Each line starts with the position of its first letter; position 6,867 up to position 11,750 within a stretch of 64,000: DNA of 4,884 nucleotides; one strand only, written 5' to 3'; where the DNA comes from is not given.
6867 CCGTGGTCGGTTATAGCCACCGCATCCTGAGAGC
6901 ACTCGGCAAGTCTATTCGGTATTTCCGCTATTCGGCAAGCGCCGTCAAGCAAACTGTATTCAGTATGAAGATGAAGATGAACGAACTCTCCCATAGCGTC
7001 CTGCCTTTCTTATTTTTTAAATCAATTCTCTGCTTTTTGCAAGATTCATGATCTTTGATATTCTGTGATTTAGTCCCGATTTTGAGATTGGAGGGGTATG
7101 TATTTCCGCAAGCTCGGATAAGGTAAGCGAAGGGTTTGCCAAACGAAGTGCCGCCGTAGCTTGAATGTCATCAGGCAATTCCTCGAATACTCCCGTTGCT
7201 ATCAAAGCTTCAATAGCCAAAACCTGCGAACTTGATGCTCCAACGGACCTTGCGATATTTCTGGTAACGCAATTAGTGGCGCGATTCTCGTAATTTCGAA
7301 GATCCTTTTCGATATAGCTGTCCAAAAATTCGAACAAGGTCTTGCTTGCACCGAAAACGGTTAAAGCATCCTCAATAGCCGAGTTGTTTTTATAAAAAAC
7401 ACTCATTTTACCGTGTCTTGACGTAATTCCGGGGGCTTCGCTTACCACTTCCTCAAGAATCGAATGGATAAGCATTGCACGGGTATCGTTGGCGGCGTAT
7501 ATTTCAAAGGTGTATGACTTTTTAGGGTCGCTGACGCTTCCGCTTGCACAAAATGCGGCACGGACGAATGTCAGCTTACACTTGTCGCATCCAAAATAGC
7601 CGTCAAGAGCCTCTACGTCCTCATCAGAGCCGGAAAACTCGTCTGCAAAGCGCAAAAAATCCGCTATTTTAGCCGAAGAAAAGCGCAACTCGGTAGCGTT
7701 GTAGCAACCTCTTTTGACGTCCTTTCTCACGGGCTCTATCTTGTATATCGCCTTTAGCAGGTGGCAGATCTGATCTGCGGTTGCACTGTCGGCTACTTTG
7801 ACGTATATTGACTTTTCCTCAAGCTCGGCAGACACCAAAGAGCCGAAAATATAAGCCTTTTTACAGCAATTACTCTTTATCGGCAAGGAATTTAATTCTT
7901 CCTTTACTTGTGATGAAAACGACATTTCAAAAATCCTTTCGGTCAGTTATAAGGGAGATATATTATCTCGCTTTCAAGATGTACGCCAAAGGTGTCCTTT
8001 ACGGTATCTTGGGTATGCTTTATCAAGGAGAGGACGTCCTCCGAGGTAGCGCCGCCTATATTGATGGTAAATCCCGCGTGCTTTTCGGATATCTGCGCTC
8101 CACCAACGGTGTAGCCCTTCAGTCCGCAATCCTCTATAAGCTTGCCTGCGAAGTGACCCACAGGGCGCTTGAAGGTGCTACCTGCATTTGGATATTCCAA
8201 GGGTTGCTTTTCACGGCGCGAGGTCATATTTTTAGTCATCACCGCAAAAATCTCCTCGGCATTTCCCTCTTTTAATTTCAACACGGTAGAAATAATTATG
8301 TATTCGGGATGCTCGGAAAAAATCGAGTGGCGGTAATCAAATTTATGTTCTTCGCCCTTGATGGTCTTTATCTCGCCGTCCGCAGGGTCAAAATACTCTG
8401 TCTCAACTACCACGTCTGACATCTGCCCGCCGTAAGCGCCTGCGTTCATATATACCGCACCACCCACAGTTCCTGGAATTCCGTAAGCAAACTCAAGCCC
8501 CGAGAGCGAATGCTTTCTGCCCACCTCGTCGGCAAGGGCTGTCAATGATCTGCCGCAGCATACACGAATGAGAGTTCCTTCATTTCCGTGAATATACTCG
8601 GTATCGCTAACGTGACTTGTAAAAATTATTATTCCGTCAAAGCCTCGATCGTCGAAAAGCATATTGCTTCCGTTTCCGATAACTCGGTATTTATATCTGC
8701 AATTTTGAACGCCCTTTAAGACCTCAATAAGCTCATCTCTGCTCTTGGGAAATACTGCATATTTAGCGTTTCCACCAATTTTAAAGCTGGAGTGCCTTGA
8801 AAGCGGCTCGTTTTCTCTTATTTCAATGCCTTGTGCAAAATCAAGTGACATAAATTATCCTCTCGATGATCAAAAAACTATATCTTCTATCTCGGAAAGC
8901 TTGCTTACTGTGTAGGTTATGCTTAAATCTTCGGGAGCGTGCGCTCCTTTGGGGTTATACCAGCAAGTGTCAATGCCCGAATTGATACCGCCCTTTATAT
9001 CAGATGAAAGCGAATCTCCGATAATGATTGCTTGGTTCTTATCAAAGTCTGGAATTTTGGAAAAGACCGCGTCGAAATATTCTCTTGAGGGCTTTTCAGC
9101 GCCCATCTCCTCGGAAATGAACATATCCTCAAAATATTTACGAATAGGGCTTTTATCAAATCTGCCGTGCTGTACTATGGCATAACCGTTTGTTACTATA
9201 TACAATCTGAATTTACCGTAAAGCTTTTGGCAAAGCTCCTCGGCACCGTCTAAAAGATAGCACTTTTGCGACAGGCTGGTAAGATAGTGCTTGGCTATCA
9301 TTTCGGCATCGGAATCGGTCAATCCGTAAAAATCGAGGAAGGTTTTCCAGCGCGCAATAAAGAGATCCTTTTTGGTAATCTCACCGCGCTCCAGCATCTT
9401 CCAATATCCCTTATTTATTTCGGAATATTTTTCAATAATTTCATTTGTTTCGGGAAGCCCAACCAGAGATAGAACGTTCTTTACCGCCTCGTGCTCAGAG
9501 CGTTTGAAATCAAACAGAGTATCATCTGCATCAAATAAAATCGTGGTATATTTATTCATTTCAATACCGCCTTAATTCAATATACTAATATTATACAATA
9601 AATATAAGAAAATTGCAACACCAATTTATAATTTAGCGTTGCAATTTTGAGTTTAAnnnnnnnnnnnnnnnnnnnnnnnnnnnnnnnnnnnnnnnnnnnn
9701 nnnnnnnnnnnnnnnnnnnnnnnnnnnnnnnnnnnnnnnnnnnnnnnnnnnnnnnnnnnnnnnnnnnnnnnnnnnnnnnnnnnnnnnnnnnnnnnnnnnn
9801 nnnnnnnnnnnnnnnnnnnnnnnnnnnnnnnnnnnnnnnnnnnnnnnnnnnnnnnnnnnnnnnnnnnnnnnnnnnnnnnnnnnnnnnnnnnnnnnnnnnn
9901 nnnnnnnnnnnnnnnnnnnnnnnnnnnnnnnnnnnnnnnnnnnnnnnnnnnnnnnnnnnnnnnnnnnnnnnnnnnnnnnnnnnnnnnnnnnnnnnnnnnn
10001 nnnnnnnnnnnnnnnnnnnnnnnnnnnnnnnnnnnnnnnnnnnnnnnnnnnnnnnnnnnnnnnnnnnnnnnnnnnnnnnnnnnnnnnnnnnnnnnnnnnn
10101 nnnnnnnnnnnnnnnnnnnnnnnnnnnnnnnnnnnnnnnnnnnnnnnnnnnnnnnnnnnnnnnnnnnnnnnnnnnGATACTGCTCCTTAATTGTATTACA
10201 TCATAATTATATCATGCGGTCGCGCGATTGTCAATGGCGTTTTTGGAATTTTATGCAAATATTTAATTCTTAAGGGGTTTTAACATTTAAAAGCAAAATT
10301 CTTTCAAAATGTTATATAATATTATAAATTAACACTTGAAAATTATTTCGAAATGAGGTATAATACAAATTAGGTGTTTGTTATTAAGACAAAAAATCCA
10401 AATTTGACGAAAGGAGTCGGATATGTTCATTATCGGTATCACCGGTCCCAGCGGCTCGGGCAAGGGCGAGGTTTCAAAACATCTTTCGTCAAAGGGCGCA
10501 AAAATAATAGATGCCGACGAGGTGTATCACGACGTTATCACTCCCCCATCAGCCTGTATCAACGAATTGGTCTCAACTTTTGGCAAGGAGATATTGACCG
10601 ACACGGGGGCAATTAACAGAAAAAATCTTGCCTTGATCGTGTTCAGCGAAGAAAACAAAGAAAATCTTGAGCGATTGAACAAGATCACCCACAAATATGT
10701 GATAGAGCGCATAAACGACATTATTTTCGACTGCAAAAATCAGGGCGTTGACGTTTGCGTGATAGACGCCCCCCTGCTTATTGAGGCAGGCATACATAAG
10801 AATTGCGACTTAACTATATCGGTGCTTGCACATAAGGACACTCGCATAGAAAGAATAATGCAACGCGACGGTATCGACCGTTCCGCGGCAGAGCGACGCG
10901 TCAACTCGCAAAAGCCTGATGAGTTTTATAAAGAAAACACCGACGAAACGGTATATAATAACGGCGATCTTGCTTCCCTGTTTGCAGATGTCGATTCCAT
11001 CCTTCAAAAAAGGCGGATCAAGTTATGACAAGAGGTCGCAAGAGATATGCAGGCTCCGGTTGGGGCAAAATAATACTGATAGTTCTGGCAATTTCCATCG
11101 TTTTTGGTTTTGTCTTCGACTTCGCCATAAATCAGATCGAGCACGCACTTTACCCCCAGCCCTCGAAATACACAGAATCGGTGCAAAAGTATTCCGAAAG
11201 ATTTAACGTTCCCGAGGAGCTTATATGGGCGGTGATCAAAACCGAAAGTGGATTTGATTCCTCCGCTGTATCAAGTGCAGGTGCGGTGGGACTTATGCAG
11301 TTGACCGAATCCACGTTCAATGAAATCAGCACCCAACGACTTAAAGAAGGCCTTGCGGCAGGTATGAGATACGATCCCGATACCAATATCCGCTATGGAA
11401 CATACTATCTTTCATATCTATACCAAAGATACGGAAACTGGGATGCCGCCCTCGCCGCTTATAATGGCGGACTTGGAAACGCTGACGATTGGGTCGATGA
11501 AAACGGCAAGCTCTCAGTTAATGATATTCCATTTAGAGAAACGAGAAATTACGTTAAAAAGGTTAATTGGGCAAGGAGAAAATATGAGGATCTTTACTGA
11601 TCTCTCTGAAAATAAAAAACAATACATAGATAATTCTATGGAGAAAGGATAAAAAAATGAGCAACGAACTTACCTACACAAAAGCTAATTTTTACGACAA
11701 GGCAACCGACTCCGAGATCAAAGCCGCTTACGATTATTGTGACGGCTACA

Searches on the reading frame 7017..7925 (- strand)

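Call 79: search_protein_families(library=pfam, proteins=[window:7017-7925:-], max_evalue=1e-10)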
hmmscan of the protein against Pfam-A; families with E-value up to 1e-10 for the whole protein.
window:7017-7925:- (302 aa): 2 families
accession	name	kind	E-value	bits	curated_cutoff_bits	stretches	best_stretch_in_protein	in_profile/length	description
PF02650.20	HTH_WhiA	-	2.7e-25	89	27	1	214-296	2-84/84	WhiA C-terminal HTH domain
PF14527.11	LAGLIDADG_WhiA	-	3.9e-15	56.2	23.2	1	119-210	3-93/93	WhiA LAGLIDADG-like domain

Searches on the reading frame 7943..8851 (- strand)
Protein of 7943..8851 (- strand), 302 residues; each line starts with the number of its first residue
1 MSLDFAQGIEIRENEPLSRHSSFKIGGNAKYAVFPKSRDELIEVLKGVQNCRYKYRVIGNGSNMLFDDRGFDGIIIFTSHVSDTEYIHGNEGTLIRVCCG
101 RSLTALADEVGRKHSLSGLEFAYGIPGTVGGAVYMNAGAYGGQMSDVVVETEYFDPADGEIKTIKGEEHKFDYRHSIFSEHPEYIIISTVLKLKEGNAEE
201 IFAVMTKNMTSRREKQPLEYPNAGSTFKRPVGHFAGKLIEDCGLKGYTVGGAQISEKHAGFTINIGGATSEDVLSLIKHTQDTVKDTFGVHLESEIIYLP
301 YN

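Call 79: search_protein_families(library=pfam, proteins=[window:7943-8851:-], max_evalue=1e-10)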
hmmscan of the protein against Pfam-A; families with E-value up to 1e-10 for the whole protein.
window:7943-8851:- (302 aa): 2 families
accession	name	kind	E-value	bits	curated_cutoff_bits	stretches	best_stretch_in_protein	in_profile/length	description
PF02873.21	MurB_C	-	6.5e-37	126.1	27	1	200-298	1-98/99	UDP-N-acetylenolpyruvoylglucosamine reductase, C-terminal domain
PF01565.28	FAD_binding_4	-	9.5e-21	74.4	26.4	1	30-164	2-138/139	FAD binding domain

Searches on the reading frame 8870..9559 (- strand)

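Call 79: search_protein_families(library=pfam, proteins=[window:8870-9559:-], max_evalue=1e-10)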
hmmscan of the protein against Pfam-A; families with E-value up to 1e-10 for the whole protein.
window:8870-9559:- (229 aa): 2 families
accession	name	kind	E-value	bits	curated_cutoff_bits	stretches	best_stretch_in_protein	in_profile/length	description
PF13419.12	HAD_2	-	3.2e-16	60.4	23.8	1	7-200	1-177/178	Haloacid dehalogenase-like hydrolase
PF00702.32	Hydrolase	-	7e-15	56.4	26.4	1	5-195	2-191/191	haloacid dehalogenase-like hydrolase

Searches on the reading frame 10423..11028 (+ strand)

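Call 79: search_protein_families(library=pfam, proteins=[window:10423-11028:+], max_evalue=1e-10)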
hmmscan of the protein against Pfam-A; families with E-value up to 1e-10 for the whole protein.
window:10423-11028:+ (201 aa): 1 family
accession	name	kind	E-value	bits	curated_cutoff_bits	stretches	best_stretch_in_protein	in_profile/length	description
PF01121.26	CoaE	-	1.6e-40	139.2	27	1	3-184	2-179/180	Dephospho-CoA kinase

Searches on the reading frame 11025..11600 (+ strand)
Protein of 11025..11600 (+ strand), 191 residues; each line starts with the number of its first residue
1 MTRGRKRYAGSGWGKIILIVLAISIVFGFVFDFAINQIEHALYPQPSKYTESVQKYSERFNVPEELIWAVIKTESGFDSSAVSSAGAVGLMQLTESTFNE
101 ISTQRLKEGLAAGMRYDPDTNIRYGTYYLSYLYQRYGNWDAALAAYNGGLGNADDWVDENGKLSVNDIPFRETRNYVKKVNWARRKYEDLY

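Call 79: search_protein_families(library=pfam, proteins=[window:11025-11600:+], max_evalue=1e-10)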
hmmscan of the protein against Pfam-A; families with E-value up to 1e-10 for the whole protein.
window:11025-11600:+ (191 aa): 1 family
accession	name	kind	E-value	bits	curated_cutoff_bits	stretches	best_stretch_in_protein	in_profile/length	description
PF01464.25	SLT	-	1e-31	109.3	21.3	1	53-164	3-112/117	Transglycosylase SLT domain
